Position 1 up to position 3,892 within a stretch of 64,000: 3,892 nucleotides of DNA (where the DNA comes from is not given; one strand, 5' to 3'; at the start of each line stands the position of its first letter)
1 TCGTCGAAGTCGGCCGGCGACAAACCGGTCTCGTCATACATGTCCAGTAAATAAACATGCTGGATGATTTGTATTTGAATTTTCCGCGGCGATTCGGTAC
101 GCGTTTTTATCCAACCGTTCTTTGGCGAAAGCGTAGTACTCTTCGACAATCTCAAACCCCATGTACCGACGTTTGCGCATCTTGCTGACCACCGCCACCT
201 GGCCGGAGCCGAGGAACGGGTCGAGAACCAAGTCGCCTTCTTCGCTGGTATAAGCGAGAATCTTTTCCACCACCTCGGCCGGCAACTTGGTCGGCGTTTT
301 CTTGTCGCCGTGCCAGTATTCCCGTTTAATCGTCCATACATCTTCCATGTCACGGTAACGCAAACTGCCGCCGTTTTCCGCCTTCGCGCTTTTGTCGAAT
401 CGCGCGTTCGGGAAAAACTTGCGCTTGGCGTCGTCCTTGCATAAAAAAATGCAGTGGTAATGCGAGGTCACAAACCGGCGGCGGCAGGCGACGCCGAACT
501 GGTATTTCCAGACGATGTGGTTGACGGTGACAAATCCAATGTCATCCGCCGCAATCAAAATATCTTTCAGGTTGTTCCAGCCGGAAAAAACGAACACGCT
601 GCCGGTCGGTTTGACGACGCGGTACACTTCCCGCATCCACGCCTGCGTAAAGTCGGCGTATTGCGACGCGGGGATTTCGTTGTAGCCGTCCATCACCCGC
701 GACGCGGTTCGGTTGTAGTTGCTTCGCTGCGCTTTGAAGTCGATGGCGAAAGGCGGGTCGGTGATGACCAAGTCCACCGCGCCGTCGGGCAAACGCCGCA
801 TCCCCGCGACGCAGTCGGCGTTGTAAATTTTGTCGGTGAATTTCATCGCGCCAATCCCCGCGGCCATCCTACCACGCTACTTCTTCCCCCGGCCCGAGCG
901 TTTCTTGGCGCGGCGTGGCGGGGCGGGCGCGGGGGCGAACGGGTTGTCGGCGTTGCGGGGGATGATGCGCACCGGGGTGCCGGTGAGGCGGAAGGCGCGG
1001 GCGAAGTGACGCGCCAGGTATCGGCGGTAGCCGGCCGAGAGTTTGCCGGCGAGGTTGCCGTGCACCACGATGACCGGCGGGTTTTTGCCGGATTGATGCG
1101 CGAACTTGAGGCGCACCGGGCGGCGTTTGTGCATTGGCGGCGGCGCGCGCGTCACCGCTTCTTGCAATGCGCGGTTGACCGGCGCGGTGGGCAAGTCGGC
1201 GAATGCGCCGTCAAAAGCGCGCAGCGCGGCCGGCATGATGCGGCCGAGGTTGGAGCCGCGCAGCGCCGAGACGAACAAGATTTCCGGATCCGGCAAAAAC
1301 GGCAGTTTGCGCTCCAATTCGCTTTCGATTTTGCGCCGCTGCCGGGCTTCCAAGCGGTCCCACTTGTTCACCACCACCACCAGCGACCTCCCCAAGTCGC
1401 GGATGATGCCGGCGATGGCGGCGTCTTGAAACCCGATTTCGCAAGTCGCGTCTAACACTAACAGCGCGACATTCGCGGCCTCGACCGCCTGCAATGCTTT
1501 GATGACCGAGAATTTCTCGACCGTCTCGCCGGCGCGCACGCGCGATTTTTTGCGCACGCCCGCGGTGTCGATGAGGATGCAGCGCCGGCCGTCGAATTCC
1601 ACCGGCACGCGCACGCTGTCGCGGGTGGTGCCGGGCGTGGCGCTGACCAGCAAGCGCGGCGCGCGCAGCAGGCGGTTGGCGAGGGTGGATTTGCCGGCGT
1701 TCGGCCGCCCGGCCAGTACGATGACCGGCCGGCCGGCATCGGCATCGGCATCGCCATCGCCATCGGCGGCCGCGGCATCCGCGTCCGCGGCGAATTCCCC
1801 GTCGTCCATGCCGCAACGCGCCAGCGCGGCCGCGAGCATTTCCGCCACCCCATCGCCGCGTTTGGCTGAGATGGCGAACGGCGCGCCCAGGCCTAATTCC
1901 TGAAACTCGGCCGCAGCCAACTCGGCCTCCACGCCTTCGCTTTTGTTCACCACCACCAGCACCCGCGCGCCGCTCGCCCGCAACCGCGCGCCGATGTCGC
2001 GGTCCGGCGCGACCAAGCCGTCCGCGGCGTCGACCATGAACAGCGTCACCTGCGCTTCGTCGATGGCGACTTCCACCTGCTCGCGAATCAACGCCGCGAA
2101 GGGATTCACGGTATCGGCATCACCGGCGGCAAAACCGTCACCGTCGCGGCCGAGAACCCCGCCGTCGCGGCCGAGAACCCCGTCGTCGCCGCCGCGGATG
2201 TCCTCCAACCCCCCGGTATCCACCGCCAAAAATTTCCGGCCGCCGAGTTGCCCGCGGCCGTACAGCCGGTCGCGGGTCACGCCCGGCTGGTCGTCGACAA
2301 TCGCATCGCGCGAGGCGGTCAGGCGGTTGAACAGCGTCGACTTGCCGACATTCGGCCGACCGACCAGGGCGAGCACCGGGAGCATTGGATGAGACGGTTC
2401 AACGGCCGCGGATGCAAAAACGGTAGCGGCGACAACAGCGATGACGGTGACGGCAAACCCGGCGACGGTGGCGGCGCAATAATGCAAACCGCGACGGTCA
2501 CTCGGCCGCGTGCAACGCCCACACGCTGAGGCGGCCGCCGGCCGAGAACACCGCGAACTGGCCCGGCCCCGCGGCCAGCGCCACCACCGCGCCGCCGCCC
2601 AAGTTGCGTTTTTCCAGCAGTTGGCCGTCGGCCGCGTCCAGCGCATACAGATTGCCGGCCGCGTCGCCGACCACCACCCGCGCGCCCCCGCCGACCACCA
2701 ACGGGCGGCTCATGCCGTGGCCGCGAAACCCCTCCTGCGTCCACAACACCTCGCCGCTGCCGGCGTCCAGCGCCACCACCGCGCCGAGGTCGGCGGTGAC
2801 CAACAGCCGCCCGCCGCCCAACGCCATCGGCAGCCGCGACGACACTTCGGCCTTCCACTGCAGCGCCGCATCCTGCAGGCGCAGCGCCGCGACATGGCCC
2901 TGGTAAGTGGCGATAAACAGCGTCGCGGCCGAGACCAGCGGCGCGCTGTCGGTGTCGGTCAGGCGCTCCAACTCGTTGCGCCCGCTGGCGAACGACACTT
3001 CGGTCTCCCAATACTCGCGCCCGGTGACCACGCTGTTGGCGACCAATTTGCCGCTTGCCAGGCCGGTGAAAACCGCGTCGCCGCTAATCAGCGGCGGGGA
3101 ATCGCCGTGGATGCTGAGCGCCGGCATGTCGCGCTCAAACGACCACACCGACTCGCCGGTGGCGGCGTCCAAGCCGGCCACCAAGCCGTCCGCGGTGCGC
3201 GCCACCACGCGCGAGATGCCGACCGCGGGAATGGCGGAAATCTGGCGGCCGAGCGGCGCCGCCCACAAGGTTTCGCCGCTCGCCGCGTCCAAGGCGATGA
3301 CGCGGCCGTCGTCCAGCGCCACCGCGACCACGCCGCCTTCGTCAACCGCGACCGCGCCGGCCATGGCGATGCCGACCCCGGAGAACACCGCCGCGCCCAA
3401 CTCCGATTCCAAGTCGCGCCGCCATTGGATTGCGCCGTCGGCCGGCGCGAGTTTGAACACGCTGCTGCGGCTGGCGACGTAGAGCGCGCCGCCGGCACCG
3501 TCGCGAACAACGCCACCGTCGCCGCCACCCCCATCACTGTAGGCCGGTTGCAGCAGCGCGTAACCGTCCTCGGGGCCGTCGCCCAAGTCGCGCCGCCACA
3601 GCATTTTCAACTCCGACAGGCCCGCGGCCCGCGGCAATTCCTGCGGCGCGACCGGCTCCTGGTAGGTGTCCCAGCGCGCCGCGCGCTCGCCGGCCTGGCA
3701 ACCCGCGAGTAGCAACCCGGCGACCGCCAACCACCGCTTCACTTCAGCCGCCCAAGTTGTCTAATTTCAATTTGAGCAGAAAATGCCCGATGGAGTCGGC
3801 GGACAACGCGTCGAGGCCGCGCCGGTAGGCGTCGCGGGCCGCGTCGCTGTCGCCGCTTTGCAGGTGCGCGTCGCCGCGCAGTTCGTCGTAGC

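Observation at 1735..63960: GGTGAC-type hexamer arrays are read only as Gly-Asp inside genes and face the other way between genes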

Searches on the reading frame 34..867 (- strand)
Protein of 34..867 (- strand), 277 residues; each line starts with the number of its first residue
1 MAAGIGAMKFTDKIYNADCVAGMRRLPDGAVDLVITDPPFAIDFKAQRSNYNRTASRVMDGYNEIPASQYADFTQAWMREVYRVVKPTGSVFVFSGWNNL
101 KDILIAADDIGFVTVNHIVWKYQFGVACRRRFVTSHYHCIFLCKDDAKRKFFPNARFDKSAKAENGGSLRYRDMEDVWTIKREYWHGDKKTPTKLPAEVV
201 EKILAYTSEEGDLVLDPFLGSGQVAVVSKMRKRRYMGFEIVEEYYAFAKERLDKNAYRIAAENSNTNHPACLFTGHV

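Call 19: search_protein_families(library=pfam, proteins=[window:34-867:-], max_evalue=0.001)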
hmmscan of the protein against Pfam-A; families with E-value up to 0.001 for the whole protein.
window:34-867:- (277 aa): 1 family
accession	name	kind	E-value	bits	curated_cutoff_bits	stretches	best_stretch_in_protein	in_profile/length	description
PF01555.25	N6_N4_Mtase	-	4.3e-41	141.7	26.7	1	31-250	1-221/221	DNA methylase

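Call 52: find_encoding_contigs(protein=window:34-867:-, flank=10000, max_places=6)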
Protein window:34-867:- (277 aa): 9 contigs read that carry it; 6 places shown.
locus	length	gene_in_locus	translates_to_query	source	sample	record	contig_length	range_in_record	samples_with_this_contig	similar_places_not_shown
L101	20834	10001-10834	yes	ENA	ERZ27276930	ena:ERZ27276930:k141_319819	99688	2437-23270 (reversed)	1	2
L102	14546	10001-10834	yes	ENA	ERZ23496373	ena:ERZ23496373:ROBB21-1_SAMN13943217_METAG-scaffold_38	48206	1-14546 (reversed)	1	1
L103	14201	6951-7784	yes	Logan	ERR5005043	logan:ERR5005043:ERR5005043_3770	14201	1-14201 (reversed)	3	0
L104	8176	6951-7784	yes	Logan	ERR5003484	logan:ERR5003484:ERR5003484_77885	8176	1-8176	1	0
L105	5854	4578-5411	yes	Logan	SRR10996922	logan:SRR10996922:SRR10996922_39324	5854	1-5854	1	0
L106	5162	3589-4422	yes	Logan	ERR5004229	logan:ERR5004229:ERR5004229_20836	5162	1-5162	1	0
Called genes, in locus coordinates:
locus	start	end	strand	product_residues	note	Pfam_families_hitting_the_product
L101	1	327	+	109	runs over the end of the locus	PF01521:Fe-S_biosyn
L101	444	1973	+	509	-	PF00919:UPF0004, PF04055:Radical_SAM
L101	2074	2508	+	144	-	PF00334:NDK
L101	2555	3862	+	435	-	PF21016:RlmN_N, PF04055:Radical_SAM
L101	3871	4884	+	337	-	PF13413:HTH_25, PF13464:RodZ_C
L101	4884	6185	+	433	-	PF13393:tRNA-synt_His, PF00587:tRNA-synt_2b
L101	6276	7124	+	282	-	PF09976:TPR_21, PF13432:TPR_16 (faint), PF09976:TPR_21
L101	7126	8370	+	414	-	PF01011:PQQ (faint), PF07774:EMC1_C (faint), PF13360:PQQ_2, PF25293:Beta-prop_EMC1_N (faint), PF13570:Beta-prop_ACSF4, PF13360:PQQ_2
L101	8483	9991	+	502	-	PF00350:Dynamin_N (faint), PF01926:MMR_HSR1, PF02421:FeoB_N, PF03193:RsgA_GTPase (faint), PF00009:GTP_EFTU, PF02421:FeoB_N, PF01926:MMR_HSR1, PF14714:KH_dom-like, +3 more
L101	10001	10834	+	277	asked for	PF01555:N6_N4_Mtase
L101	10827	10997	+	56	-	-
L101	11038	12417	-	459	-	PF13742:tRNA_anti_2, PF01336:tRNA_anti-codon, PF02601:Exonuc_VII_L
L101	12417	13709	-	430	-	PF01266:DAO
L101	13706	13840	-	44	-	-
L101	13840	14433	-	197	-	PF01066:CDP-OH_P_transf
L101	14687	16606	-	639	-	PF01541:GIY-YIG, PF27096:UvrC_M, PF02151:UVR (weak), PF22920:UvrC_RNaseH, PF08459:UvrC_RNaseH_dom, PF14520:HHH_5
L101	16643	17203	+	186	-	PF08207:EFP_N, PF01132:EFP, PF09285:Elong-fact-P_C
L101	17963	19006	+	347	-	PF00892:EamA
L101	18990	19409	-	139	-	PF02657:SufE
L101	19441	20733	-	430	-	PF00266:Aminotran_5, PF01053:Cys_Met_Meta_PP (weak), PF01212:Beta_elim_lyase (weak)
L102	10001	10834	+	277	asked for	PF01555:N6_N4_Mtase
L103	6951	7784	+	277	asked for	PF01555:N6_N4_Mtase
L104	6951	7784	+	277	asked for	PF01555:N6_N4_Mtase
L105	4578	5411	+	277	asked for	PF01555:N6_N4_Mtase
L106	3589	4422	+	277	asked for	PF01555:N6_N4_Mtase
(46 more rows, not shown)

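Call 78: search_solved_structures(query=L101:19441-20733:-, max_evalue=1e-50, show_alignments=2)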
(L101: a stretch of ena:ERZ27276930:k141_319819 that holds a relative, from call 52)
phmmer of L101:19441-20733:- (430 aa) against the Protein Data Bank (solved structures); distinct sequences matched with E-value up to 1e-50: 42.
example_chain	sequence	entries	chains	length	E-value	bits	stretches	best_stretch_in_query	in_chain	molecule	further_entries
5vpr_A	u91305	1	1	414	2.1e-138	465.1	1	27-429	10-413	Cysteine desulfurase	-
4w91_A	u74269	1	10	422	2.5e-138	464.8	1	26-426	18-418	Aminotransferase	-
6c9e_A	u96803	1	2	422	2.9e-136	458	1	22-426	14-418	Cysteine desulfurase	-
8kg1_A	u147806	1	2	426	1.4e-133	449.2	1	25-426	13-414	cysteine desulfurase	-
6mrh_A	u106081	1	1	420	1.3e-132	446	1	27-427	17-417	Cysteine desulfurase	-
6mre_A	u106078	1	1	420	3.4e-132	444.6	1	27-427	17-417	Cysteine desulfurase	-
6ndn_A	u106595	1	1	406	5.5e-132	443.9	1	27-427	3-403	Cysteine desulfurase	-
6mr2_A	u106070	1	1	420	5.5e-132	443.9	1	27-427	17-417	Cysteine desulfurase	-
1jf9_A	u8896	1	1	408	5.8e-132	443.8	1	27-427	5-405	SELENOCYSTEINE LYASE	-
5db5_A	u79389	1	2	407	6.2e-132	443.8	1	27-427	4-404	Cysteine desulfurase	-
1i29_A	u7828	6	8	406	7e-132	443.6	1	27-427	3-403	CSDB | Selenocysteine lyase | Cysteine desulfurase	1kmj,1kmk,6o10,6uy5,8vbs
6mri_A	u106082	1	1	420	1.6e-131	442.4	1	27-427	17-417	Cysteine desulfurase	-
7rw3_A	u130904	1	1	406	3.5e-131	441.3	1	27-427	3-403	Cysteine desulfurase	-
7rrn_A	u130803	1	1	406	5.6e-131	440.6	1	27-427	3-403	Cysteine desulfurase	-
9d2d_A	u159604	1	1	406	5.6e-131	440.6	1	27-427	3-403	Cysteine desulfurase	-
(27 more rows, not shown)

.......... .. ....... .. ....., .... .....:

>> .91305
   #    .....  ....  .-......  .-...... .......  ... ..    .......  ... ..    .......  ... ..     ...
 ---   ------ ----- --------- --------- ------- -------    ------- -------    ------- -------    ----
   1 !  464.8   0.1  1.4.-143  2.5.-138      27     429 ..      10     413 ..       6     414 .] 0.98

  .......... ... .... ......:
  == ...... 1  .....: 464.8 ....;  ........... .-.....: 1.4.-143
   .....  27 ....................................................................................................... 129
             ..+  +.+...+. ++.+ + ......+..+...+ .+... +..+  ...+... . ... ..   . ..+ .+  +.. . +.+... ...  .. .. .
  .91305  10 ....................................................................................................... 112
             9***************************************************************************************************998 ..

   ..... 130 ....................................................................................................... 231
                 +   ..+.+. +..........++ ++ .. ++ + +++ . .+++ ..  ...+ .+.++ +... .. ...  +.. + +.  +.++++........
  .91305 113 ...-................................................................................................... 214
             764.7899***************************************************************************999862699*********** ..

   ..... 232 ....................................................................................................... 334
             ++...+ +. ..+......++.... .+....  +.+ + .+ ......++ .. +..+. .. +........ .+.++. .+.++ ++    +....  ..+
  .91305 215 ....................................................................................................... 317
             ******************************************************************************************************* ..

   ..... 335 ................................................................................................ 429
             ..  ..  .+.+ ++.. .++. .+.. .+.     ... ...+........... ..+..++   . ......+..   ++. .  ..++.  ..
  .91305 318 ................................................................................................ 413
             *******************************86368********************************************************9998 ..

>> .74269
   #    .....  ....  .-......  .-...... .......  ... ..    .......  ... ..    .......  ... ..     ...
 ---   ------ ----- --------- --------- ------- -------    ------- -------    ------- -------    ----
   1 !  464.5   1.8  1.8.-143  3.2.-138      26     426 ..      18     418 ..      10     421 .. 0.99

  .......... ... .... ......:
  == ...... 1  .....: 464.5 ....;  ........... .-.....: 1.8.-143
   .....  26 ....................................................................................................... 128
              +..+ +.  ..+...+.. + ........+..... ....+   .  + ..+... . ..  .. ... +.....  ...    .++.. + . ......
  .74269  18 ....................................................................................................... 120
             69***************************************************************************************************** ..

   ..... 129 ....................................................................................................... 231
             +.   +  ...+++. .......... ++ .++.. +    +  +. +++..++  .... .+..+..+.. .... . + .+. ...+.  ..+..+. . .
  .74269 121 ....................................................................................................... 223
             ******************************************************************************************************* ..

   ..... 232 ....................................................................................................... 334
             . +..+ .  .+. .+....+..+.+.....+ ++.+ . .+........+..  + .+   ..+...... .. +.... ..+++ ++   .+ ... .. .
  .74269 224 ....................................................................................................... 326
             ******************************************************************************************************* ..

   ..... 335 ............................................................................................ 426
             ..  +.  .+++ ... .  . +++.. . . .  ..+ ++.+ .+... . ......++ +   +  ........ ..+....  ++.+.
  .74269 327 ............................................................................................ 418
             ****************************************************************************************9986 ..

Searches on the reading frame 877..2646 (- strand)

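Call 7: search_protein_families(library=pfam, proteins=[window:877-2646:-], max_evalue=0.001)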
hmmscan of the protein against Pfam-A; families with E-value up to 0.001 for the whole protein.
window:877-2646:- (589 aa): 11 families
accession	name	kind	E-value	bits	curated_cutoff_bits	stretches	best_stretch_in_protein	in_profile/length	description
PF01926.29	MMR_HSR1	-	2.3e-47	160.2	21.9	2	309-428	2-113/113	50S ribosome-binding GTPase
PF14714.11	KH_dom-like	-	3.8e-22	78.8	27.3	1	486-564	3-81/81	KH-domain-like of EngA bacterial GTPase enzymes, C-terminal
PF02421.24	FeoB_N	-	2.1e-20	73.3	27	2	309-449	3-135/156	Ferrous iron transport protein B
PF00009.33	GTP_EFTU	-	9.5e-16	58.4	26.5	1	385-475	87-183/188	Elongation factor Tu GTP binding domain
PF03193.22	RsgA_GTPase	-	7.4e-07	29.6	30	0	90-115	107-132/174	RsgA GTPase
PF00350.29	Dynamin_N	-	8.9e-07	29.5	27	0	309-342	1-34/168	Dynamin family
PF13401.12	AAA_22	-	5.4e-06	27.2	27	0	305-336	4-41/130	AAA domain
PF09439.16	SRPRB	-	7.5e-06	25.9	25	0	306-448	3-138/178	Signal recognition particle receptor beta subunit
PF04548.22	AIG1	-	1.6e-05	24.8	27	0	309-417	3-109/212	AIG1 family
PF13481.12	AAA_25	-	0.00049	20.2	27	0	308-420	35-140/195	AAA domain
PF13238.12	AAA_18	-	0.00062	20.7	29.4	0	309-329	1-21/128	AAA domain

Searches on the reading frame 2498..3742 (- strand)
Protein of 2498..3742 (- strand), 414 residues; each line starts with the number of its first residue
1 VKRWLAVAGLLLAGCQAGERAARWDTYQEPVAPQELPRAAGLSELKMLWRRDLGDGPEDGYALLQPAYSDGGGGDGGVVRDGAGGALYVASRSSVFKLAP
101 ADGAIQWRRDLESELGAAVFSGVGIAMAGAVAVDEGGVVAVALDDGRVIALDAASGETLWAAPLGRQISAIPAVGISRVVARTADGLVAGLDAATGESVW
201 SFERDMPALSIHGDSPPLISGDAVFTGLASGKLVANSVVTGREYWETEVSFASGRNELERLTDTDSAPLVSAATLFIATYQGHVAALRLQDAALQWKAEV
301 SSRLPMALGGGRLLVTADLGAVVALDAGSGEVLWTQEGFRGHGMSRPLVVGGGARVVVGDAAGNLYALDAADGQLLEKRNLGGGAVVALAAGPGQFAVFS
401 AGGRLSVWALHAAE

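Call 7: search_protein_families(library=pfam, proteins=[window:2498-3742:-], max_evalue=0.001)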
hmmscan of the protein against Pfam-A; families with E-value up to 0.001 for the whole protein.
window:2498-3742:- (414 aa): 4 families
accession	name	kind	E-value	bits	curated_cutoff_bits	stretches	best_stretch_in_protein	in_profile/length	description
PF13360.13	PQQ_2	-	3.7e-55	187.5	27.6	2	92-336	2-233/233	Outer membrane protein assembly factor BamB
PF13570.13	Beta-prop_ACSF4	-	1.4e-22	80.9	133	2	129-249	96-212/329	Beta-alanine-activating enzyme, beta-propeller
PF01011.28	PQQ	-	1.1e-14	54.6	26.7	0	305-391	53-150/595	Glucose/ethanol/alcohol dehydrogenase, beta-propeller domain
PF25293.1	Beta-prop_EMC1_N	-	1.3e-05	25.4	34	0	177-302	32-149/219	EMC1 N-terminal beta-propeller domain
